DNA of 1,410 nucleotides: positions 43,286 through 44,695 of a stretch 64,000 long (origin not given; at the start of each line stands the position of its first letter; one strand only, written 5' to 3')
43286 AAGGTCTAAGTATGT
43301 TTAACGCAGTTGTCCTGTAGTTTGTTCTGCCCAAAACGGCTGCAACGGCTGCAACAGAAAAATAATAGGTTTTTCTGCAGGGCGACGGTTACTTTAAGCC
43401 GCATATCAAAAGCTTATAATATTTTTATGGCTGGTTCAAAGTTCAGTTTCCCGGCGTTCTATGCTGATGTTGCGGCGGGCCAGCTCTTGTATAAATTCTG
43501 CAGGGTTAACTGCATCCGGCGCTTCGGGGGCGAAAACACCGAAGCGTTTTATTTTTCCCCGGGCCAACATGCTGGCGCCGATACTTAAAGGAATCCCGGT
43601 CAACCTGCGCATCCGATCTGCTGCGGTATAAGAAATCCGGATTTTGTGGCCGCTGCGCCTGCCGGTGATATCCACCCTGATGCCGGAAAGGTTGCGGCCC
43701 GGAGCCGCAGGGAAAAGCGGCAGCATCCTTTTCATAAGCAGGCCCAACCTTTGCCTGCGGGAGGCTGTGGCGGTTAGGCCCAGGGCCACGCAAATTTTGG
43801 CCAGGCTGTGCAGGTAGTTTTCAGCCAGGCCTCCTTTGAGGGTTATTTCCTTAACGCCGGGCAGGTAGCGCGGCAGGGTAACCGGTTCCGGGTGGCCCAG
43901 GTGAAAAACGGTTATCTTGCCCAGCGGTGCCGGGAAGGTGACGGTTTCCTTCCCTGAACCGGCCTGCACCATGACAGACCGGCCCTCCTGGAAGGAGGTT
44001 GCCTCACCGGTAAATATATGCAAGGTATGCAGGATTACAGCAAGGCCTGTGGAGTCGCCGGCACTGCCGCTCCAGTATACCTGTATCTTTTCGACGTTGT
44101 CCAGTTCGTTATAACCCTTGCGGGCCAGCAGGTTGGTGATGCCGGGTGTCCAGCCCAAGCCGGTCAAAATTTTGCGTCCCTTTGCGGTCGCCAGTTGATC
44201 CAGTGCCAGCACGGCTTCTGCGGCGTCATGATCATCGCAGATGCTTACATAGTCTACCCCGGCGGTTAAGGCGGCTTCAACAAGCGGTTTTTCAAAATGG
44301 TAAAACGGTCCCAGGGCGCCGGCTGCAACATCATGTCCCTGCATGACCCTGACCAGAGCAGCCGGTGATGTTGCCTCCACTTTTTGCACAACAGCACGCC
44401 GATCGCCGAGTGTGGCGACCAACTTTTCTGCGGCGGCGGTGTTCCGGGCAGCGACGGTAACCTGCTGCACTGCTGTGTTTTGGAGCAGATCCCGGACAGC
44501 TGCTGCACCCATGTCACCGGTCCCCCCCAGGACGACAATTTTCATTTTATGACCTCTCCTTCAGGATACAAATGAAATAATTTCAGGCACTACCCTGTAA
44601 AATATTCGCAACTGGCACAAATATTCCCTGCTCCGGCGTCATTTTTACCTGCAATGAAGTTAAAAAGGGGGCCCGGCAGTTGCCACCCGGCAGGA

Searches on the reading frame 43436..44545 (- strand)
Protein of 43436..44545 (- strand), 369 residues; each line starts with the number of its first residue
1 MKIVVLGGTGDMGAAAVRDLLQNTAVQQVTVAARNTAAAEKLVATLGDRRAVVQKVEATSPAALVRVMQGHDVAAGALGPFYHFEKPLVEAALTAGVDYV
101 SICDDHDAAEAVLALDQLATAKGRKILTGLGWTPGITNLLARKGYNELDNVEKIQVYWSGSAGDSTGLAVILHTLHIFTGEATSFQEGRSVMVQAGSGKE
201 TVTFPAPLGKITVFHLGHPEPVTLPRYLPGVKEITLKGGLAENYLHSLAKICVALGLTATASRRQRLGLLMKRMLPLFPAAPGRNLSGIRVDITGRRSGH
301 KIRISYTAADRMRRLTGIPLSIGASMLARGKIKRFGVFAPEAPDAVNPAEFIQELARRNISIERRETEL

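Call 3: search_protein_families(library=pfam, proteins=[window:43436-44545:-], max_evalue=0.01)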
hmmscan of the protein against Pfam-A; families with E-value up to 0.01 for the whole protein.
window:43436-44545:- (369 aa): 8 families
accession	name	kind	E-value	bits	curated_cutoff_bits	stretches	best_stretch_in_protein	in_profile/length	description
PF03435.24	Sacchrp_dh_NADP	-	4.9e-14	53.2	25.1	1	3-123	1-125/129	Saccharopine dehydrogenase NADP binding domain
PF16653.10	Sacchrp_dh_C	-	1.3e-08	35.8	31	1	132-358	2-263/265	Saccharopine dehydrogenase C-terminal domain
PF13460.12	NAD_binding_10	-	4.2e-05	23.9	27.2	1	7-98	1-91/184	NAD(P)H-binding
PF03807.23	F420_oxidored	-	0.00015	22.7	21.6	1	2-63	1-61/94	NADP oxidoreductase coenzyme F420-dependent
PF01488.26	Shikimate_DH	-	0.00043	20.8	24.3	1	4-56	15-66/138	Shikimate / quinate 5-dehydrogenase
PF05368.20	NmrA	-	0.00063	19.9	27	1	2-98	4-100/298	NmrA-like family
PF08659.16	KR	-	0.0041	17.5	22.6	0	4-67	4-71/180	KR domain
PF01370.27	Epimerase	-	0.0045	16.9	20.9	1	3-72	1-64/240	NAD dependent epimerase/dehydratase family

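Call 4: search_protein_families(library=ncbifam, proteins=[window:43436-44545:-], max_evalue=0.01)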
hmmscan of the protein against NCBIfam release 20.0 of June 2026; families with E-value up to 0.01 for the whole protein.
window:43436-44545:- (369 aa): 12 families
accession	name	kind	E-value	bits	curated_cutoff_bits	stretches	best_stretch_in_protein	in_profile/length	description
NF007490.0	PRK10084.1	subfamily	0.0002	20.5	649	1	1-73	1-74/361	dTDP-glucose 4,6-dehydratase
NF053786.1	DcplherypntRedDprE2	equivalog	0.00022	20.9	250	1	3-56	11-64/252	decaprenylphospho-beta-D-erythro-pentofuranosid-2-ulose 2-reductase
TIGR04058.1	AcACP_reductase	equivalog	0.00034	20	449.7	1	2-64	157-217/339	long-chain acyl-[acyl-carrier-protein] reductase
NF006409.0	PRK08655.1-3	equivalog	0.00051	19.7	310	1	1-65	1-61/290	prephenate dehydrogenase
TIGR01035.1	hemA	equivalog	0.00073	18.6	209.55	1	4-57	183-235/416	glutamyl-tRNA reductase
NF005474.0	PRK07074.1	equivalog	0.0012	18.5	361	1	3-71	6-72/259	SDR family oxidoreductase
NF040740.1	ornith_Ord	equivalog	0.0015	18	400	1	4-136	3-138/335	2,4-diaminopentanoate dehydrogenase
NF005449.0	PRK07041.1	equivalog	0.003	17.5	257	1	2-67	9-73/240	SDR family oxidoreductase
NF007582.0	PRK10217.1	equivalog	0.0042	16.2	698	1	2-72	3-74/355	dTDP-glucose 4,6-dehydratase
NF006118.0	PRK08264.1-4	subfamily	0.0053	16.3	279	1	3-65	8-67/244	SDR family oxidoreductase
NF000744.0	PRK00045.1-3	equivalog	0.0063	15.4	429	1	3-73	188-253/447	glutamyl-tRNA reductase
NF001319.0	PRK00258.3-3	equivalog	0.0099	14.9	252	0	4-58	125-180/279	shikimate dehydrogenase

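Call 14: search_solved_structures(query=window:43436-44545:-, max_evalue=0.01)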
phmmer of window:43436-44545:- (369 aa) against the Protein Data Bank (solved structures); distinct sequences matched with E-value up to 0.01: 7.
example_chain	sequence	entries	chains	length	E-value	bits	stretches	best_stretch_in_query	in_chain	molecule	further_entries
4rl6_A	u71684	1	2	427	1.4e-05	28.6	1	123-348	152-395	Saccharopine dehydrogenase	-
4ina_A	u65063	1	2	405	1.5e-05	28.5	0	3-244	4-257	saccharopine dehydrogenase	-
1e5l_A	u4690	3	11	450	4.3e-05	26.9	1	6-149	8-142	SACCHAROPINE REDUCTASE | Saccharopine dehydrogenase [NADP(+), L-glutamate-forming]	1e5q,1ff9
2axq_A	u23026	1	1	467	5e-05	26.7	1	4-149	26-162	Saccharopine dehydrogenase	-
8deb_A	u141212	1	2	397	7e-05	26.2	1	4-359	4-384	Carboxyspermidine dehydrogenase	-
3abi_A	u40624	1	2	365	0.00021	24.7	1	1-160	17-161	Putative uncharacterized protein PH1688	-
3ic5_A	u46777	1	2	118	0.0014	22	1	7-115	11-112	putative saccharopine dehydrogenase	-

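Call 15: find_homologous_proteins(query=window:43436-44545:-, max_evalue=0.00001)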
Query window:43436-44545:- (369 aa): 681 proteins with E <= 0.00001 among 8000 candidates; the best 120 are listed.
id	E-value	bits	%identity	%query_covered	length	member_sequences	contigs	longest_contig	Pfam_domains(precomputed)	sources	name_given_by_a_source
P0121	2.2e-236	802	100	100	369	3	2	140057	PF16653.11,PF03435.25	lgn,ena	-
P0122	5.8e-214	729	90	100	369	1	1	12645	PF16653.11,PF03435.25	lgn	-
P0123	5.1e-209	712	89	100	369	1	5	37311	PF16653.11,PF03435.25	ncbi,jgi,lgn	ncbi:MAG: saccharopine dehydrogenase family protein [Dethiobacteria bacterium]|jgi:lysine 6-dehydrog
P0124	6.7e-193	659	82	100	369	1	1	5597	PF16653.11,PF03435.25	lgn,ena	-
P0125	4.5e-191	653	81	100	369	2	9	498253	PF16653.11,PF03435.25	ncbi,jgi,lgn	ncbi:MAG: saccharopine dehydrogenase family protein [Dethiobacteria bacterium]|jgi:lysine 6-dehydrog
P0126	3.6e-186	637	78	100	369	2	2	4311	PF05368.20,PF16653.11,PF03435.25,PF03807.24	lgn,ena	-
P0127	1.9e-182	625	78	100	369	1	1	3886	PF16653.11,PF03435.25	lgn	-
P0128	4.8e-182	624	76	100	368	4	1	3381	PF05368.20,PF16653.11,PF13460.13,PF03435.25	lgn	-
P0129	2.5e-180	618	76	100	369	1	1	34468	PF16653.11,PF03435.25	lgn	-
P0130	8.4e-180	616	76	100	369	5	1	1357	PF16653.11,PF03435.25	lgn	-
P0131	2.9e-178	611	74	100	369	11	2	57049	PF05368.20,PF16653.11,PF13460.13,PF03435.25,PF03807.24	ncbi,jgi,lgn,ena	jgi:saccharopine dehydrogenase-like NADP-dependent oxidoreductase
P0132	5.7e-178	610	75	100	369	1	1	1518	PF16653.11,PF13460.13,PF03435.25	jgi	jgi:lysine 6-dehydrogenase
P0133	1.3e-176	606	74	100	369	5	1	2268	PF16653.11,PF13460.13,PF03435.25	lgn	-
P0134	1.6e-176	606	74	100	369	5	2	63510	PF16653.11,PF13460.13,PF03435.25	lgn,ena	-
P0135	5.8e-175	600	73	100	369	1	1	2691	PF05368.20,PF16653.11,PF13460.13,PF03435.25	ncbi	-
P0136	3.8e-174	598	74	100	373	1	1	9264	PF16653.11,PF03435.25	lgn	-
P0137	3.7e-173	594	73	100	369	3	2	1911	PF16653.11,PF03435.25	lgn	-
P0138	1.5e-172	592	73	100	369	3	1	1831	PF16653.11,PF03435.25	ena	-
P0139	5.3e-172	591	74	99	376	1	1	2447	PF16653.11,PF13460.13,PF03435.25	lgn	-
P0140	6.0e-172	590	72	99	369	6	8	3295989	PF16653.11,PF13460.13,PF03435.25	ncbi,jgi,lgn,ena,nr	ncbi:MAG TPA: saccharopine dehydrogenase [Firmicutes bacterium]|jgi:lysine 6-dehydrogenase|nr:saccha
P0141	1.3e-167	576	71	100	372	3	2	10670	PF16653.11,PF13460.13,PF03435.25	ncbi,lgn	ncbi:MAG: saccharopine dehydrogenase family protein [Dethiobacteria bacterium]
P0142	6.0e-167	574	69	100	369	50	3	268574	PF16653.11,PF03435.25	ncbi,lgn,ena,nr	ncbi:MAG TPA: saccharopine dehydrogenase NADP-binding domain-containing protein [Bacillota bacterium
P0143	9.5e-166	570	69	100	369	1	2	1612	PF16653.11,PF03435.25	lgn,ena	-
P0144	1.2e-165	570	70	100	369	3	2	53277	PF16653.11,PF13460.13,PF03435.25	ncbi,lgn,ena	-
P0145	1.8e-165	569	68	100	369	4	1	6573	PF16653.11,PF03435.25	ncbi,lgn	-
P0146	4.5e-165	568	69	100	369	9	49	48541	PF16653.11,PF03435.25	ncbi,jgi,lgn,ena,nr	ncbi:MAG: saccharopine dehydrogenase [Firmicutes bacterium]|jgi:saccharopine dehydrogenase-like NADP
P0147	5.6e-165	568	69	100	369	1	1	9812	PF16653.11,PF03435.25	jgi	jgi:lysine 6-dehydrogenase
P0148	2.9e-164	565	67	100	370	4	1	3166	PF16653.11,PF03435.25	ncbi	-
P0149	4.2e-164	565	68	100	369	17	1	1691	PF16653.11,PF03435.25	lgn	-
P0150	6.0e-164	564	68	100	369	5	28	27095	PF16653.11,PF03435.25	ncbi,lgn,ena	-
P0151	1.2e-163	563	69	100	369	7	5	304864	PF16653.11,PF03435.25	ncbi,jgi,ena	ncbi:MAG: saccharopine dehydrogenase family protein [Dethiobacteria bacterium]|jgi:lysine 6-dehydrog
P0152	4.1e-163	561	67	100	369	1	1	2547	PF16653.11,PF03435.25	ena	-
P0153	2.5e-162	559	67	100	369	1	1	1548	PF16653.11,PF03435.25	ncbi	-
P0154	1.8e-161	556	67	100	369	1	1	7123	PF16653.11,PF03435.25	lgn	-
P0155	5.5e-160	551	68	100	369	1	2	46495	PF16653.11,PF03435.25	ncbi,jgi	jgi:saccharopine dehydrogenase-like NADP-dependent oxidoreductase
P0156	7.2e-160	551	69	100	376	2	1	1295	PF16653.11,PF13460.13,PF03435.25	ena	-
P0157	1.3e-159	550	70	97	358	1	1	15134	PF16653.11,PF03435.25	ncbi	-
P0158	6.1e-159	548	66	100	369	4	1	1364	PF16653.11,PF03435.25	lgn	-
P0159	1.5e-157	543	66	100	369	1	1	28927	PF16653.11,PF03435.25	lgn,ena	-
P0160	5.6e-157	541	65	100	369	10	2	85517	PF16653.11,PF03435.25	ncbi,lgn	-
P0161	6.5e-157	541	64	100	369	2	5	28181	PF16653.11,PF03435.25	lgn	-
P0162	4.9e-156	538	65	100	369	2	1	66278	PF16653.11,PF03435.25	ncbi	-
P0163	6.2e-156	538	66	100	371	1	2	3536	PF16653.11,PF03435.25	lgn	-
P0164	1.2e-155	537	66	100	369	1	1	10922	PF16653.11,PF03435.25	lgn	-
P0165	6.8e-153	528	64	99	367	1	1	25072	PF16653.11,PF03435.25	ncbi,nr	ncbi:MAG: saccharopine dehydrogenase NADP-binding domain-containing protein [Bacillota bacterium]|nr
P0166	2.5e-152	526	64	99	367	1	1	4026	PF16653.11,PF03435.25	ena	-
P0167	2.9e-152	526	66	100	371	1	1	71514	PF16653.11,PF03435.25,PF01488.27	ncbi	ncbi:MAG: saccharopine dehydrogenase NADP-binding domain-containing protein [Bacillota bacterium]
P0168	4.0e-151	522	65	99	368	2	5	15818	PF16653.11,PF03435.25,PF01488.27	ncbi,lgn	-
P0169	8.4e-151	521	64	100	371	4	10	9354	PF16653.11,PF03435.25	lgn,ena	-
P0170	1.3e-150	520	62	100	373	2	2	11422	PF16653.11,PF03435.25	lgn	-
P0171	2.8e-150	519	63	100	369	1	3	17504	PF16653.11,PF03435.25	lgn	-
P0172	2.7e-149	516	63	100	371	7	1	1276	PF16653.11,PF13460.13,PF03435.25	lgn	-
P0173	4.8e-149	515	62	100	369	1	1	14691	PF05368.20,PF16653.11,PF03435.25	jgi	jgi:saccharopine dehydrogenase-like NADP-dependent oxidoreductase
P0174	1.0e-147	511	62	100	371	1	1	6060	PF16653.11,PF03435.25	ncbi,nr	ncbi:MAG TPA: saccharopine dehydrogenase [Firmicutes bacterium]|nr:saccharopine dehydrogenase [Bacil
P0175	1.1e-145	504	60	100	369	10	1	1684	PF16653.11,PF03435.25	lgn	-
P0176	1.2e-145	504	62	100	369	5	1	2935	PF16653.11,PF03435.25,PF03807.24,PF01488.27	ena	-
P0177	1.6e-145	504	61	100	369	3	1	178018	PF16653.11,PF03435.25,PF01488.27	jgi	jgi:saccharopine dehydrogenase-like NADP-dependent oxidoreductase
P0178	3.2e-145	503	61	100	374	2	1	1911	PF03435.25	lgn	-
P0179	1.1e-144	501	64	97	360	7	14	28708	PF16653.11,PF03435.25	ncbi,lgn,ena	-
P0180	1.2e-144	501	61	100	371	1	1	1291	PF16653.11,PF03435.25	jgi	-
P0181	1.3e-143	497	62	98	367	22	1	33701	PF16653.11,PF03435.25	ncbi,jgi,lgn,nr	ncbi:MAG TPA: saccharopine dehydrogenase [Firmicutes bacterium]|nr:saccharopine dehydrogenase [Bacil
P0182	2.3e-143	496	60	99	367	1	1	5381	PF16653.11,PF03435.25,PF01488.27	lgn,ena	-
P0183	6.9e-143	495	62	100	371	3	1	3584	PF03435.25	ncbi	-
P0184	6.9e-143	495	62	98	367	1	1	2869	PF16653.11,PF03435.25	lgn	-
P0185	1.4e-142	494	59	100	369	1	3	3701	PF16653.11,PF03435.25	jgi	jgi:saccharopine dehydrogenase-like NADP-dependent oxidoreductase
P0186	3.5e-142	493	60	99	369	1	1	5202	PF16653.11,PF03435.25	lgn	-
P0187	4.4e-142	492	62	98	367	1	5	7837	PF16653.11,PF03435.25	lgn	-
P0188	2.7e-141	490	58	99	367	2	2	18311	PF16653.11,PF03435.25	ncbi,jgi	-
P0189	8.3e-141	488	61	99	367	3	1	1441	PF16653.11,PF03435.25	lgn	-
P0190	1.3e-140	487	59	100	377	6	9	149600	PF03435.25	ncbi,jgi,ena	-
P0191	6.2e-140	485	61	97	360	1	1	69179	PF16653.11,PF03435.25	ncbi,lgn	-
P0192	7.6e-140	485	59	99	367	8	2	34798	PF01073.26,PF16653.11,PF03435.25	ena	-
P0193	1.1e-139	484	59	99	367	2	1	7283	PF16653.11,PF03435.25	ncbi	-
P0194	9.5e-139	481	60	97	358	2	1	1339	PF16653.11,PF03435.25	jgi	jgi:saccharopine dehydrogenase-like NADP-dependent oxidoreductase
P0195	3.9e-138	479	57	100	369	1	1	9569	PF16653.11,PF03435.25,PF01488.27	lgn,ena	-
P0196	4.7e-138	479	57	99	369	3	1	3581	PF16653.11,PF03435.25,PF01488.27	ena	-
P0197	7.0e-138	478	59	99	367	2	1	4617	PF16653.11,PF03435.25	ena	-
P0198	1.2e-137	478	58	100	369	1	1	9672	PF16653.11,PF03435.25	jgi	jgi:saccharopine dehydrogenase-like NADP-dependent oxidoreductase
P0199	2.4e-137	477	59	100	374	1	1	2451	PF16653.11,PF03435.25,PF01488.27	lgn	-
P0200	2.5e-137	477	59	99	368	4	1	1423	PF16653.11,PF03435.25,PF01488.27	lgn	-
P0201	3.3e-137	476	58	100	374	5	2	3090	PF16653.11,PF03435.25,PF01488.27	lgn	-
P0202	1.2e-136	474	57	99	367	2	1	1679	PF16653.11,PF03435.25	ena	-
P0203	2.8e-136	473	59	97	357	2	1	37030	PF16653.11,PF03435.25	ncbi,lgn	-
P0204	5.4e-136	472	58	99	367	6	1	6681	PF03435.25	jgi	-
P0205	1.1e-135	471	58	99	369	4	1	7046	PF16653.11,PF03435.25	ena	-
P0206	1.4e-135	471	59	99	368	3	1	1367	PF16653.11,PF03435.25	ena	-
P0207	5.3e-135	469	59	96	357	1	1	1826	PF16653.11,PF03435.25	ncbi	-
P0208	1.2e-134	468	56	99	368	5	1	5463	PF01073.26,PF16653.11,PF03435.25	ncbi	-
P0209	1.4e-134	468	57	98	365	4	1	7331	PF16653.11,PF13460.13,PF03435.25,PF01488.27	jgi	-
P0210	2.9e-134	467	59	98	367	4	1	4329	PF16653.11,PF03435.25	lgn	-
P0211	3.5e-134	466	60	97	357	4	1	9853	PF16653.11,PF03435.25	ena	-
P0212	8.5e-134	465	59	98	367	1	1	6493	PF16653.11,PF03435.25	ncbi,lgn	-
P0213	1.0e-133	465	59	97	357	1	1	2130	PF16653.11,PF03435.25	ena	-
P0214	1.6e-132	461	58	98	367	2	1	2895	PF16653.11,PF03435.25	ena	-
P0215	5.8e-132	459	57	99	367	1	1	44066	PF16653.11,PF03435.25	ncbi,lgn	ncbi:MAG: saccharopine dehydrogenase family protein [Bacillota bacterium]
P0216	9.1e-132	458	55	100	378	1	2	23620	PF01073.26,PF03435.25,PF01488.27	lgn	-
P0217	1.7e-131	457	55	100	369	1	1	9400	PF01073.26,PF16653.11,PF03435.25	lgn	-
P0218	2.0e-130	454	55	100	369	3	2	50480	PF01073.26,PF16653.11,PF03435.25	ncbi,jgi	-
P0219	5.2e-129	449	58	98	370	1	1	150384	PF16653.11,PF03435.25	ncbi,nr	ncbi:saccharopine dehydrogenase [Clostridiales bacterium PH28_bin88]|nr:saccharopine dehydrogenase [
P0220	2.0e-128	447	53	99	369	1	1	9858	PF01073.26,PF16653.11,PF03435.25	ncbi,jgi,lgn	-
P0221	2.5e-128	447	55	99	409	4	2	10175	PF16653.11,PF03435.25,PF01488.27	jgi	-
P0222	2.8e-128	447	55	99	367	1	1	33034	PF16653.11,PF03435.25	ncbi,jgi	-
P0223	3.7e-128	446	57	96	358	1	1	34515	PF16653.11,PF03435.25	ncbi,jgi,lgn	-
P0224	4.4e-128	446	58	98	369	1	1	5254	PF02254.25,PF16653.11,PF13460.13,PF03435.25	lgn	-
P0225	3.3e-127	443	56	100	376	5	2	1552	PF16653.11,PF03435.25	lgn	-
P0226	1.6e-126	441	55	98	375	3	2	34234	PF05368.20,PF16653.11,PF03435.25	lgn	-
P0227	1.8e-126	441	54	99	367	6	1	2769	PF05368.20,PF16653.11,PF03435.25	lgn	-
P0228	2.1e-126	441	57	98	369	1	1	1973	PF02254.25,PF16653.11,PF13460.13,PF03435.25,PF01488.27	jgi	jgi:lysine 6-dehydrogenase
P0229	2.8e-126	440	55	98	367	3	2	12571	PF16653.11,PF03435.25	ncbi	-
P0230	4.1e-126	440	54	100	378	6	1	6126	PF16653.11,PF03435.25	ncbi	-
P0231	6.5e-126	439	53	100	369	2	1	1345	PF03435.25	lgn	-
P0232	9.6e-125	435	57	98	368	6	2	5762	PF16653.11,PF13460.13,PF03435.25,PF01488.27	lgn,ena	-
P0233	7.2e-124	432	57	98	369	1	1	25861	PF16653.11,PF03435.25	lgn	-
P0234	1.4e-123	431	56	99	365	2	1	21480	PF16653.11,PF03435.25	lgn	-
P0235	5.1e-122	426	56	98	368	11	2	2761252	PF16653.11,PF13460.13,PF03435.25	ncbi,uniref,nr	ncbi:Saccharopine dehydrogenase [Tepidanaerobacter acetatoxydans Re1]|uniref:Saccharopine dehydrogen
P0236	1.8e-121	424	53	100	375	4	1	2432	PF16653.11,PF03435.25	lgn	-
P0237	1.0e-120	422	55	98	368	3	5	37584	PF16653.11,PF13460.13,PF03435.25,PF01488.27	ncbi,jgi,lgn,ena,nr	ncbi:MAG TPA: NAD(P)H-binding protein [Thermoanaerobacterales bacterium]|jgi:saccharopine dehydrogen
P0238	3.3e-120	420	55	98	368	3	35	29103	PF16653.11,PF13460.13,PF03435.25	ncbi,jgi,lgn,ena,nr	ncbi:MAG: NAD(P)H-binding protein [Firmicutes bacterium]|jgi:saccharopine dehydrogenase-like NADP-de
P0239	3.8e-120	420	56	98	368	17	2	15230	PF16653.11,PF13460.13,PF03435.25,PF01488.27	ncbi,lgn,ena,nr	ncbi:MAG: saccharopine dehydrogenase [Firmicutes bacterium]|nr:saccharopine dehydrogenase [Bacillota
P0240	5.1e-120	420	56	98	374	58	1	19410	PF01073.26,PF16653.11,PF13460.13,PF03435.25,PF01488.27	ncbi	-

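Call 16: find_encoding_contigs(protein=P0235, flank=8000, max_places=2)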
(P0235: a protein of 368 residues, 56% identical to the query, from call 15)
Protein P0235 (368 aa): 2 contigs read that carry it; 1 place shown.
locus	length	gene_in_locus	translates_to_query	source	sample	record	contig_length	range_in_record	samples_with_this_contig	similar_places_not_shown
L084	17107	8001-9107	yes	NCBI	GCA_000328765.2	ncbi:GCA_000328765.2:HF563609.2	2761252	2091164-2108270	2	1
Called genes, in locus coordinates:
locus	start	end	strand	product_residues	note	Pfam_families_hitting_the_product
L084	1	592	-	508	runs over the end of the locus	PF00005:ABC_tran, PF13304:AAA_21 (faint), PF00005:ABC_tran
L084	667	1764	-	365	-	PF02608:Bmp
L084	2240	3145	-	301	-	PF01118:Semialdhyde_dh (weak), PF01408:GFO_IDH_MocA (faint), PF16654:DAPDH_C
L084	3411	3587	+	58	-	-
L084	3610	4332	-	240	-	PF00795:CN_hydrolase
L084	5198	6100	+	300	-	PF14689:SPOB_a (weak), PF02518:HATPase_c, PF14501:HATPase_c_5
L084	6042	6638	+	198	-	PF04647:AgrB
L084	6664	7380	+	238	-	PF00072:Response_reg, PF04397:LytTR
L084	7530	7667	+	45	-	-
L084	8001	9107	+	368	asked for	PF03435:Sacchrp_dh_NADP, PF13460:NAD_binding_10 (weak), PF16653:Sacchrp_dh_C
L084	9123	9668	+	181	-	PF00149:Metallophos, PF12850:Metallophos_2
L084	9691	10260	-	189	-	PF04260:DUF436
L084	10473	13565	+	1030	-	PF12419:DUF3670, PF00176:SNF2-rel_dom, PF00270:DEAD (weak), PF04851:ResIII (weak), PF00271:Helicase_C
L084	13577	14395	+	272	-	PF04434:SWIM (weak)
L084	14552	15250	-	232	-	PF03932:CutC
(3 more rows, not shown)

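Call 17: find_encoding_contigs(protein=P0140, flank=8000, max_places=2)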
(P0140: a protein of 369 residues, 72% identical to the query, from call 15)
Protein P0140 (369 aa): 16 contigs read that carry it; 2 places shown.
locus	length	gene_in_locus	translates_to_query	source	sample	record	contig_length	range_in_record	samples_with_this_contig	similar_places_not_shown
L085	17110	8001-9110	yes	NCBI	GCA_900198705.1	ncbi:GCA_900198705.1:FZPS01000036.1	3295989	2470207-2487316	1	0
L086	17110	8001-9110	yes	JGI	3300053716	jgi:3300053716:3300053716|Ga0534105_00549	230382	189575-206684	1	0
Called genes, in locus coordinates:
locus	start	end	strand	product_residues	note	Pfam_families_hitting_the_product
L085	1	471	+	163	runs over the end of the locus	PF00694:Aconitase_C (weak)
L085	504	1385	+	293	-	PF13714:PEP_mutase, PF00463:ICL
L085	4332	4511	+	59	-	PF08141:SspH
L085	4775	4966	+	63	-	PF00037:Fer4 (weak), PF13370:Fer4_13, PF13459:Fer4_15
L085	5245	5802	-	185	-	PF00857:Isochorismatase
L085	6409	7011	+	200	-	PF00078:RVT_1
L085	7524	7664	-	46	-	-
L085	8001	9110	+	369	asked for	PF03435:Sacchrp_dh_NADP, PF13460:NAD_binding_10 (weak), PF16653:Sacchrp_dh_C (faint)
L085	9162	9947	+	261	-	PF00378:ECH_1, PF16113:ECH_2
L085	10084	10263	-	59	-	PF03779:SPW (weak)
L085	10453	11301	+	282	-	PF23023:Anti-Pycsar_Apyc1 (faint), PF00753:Lactamase_B (faint), PF12706:Lactamase_B_2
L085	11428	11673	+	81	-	PF04456:DUF503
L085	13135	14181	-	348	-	PF13529:Peptidase_C39_2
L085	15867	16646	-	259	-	PF10609:ParA (faint), PF13245:AAA_19 (weak), PF00142:Fer4_NifH (faint), PF01656:CbiA, PF13614:AAA_31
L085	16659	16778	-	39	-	-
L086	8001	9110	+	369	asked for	PF03435:Sacchrp_dh_NADP, PF13460:NAD_binding_10 (weak), PF16653:Sacchrp_dh_C (faint)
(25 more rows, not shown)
